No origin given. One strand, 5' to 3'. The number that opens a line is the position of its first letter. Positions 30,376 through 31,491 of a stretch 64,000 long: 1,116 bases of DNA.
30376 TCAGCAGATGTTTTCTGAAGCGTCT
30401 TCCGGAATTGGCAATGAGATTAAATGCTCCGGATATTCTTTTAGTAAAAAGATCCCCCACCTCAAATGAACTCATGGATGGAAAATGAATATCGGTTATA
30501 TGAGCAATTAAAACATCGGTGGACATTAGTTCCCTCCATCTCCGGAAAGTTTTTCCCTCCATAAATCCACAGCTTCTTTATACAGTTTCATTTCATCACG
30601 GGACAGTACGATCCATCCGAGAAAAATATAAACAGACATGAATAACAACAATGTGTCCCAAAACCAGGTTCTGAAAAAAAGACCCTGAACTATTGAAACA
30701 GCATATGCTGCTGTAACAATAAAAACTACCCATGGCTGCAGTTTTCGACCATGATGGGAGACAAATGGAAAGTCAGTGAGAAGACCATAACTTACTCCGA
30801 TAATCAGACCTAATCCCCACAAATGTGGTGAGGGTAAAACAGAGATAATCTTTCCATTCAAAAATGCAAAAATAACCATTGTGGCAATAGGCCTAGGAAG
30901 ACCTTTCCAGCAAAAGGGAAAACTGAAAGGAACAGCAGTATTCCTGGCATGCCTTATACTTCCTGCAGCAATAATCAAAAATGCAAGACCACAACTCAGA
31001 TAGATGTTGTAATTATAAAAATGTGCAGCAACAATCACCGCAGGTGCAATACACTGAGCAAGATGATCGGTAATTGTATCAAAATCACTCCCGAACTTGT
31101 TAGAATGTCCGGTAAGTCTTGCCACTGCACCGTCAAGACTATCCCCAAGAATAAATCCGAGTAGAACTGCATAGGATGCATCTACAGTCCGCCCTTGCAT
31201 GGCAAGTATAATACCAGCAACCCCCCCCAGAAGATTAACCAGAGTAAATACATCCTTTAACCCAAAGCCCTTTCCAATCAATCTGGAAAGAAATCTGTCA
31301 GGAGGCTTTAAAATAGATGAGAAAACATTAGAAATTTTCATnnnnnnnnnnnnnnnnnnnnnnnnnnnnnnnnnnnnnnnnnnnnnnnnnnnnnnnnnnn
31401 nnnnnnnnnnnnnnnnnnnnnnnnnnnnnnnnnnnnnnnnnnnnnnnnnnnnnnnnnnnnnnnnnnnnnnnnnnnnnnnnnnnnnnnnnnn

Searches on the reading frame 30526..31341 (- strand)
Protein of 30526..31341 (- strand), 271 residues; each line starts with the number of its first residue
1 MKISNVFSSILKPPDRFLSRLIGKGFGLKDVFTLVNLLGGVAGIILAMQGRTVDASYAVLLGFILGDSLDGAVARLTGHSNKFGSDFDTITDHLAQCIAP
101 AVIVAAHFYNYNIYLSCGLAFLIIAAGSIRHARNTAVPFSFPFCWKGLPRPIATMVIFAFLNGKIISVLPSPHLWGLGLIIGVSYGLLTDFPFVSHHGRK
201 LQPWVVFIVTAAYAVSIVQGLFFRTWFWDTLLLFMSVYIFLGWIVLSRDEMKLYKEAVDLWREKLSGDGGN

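Call 9: search_protein_families(library=pfam, proteins=[window:30526-31341:-], max_evalue=0.001)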
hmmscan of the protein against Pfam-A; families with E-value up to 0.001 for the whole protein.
window:30526-31341:- (271 aa): 1 family
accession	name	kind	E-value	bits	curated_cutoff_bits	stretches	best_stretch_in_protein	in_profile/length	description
PF01066.26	CDP-OH_P_transf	-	9.3e-09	36.3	22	1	30-160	5-129/152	CDP-alcohol phosphatidyltransferase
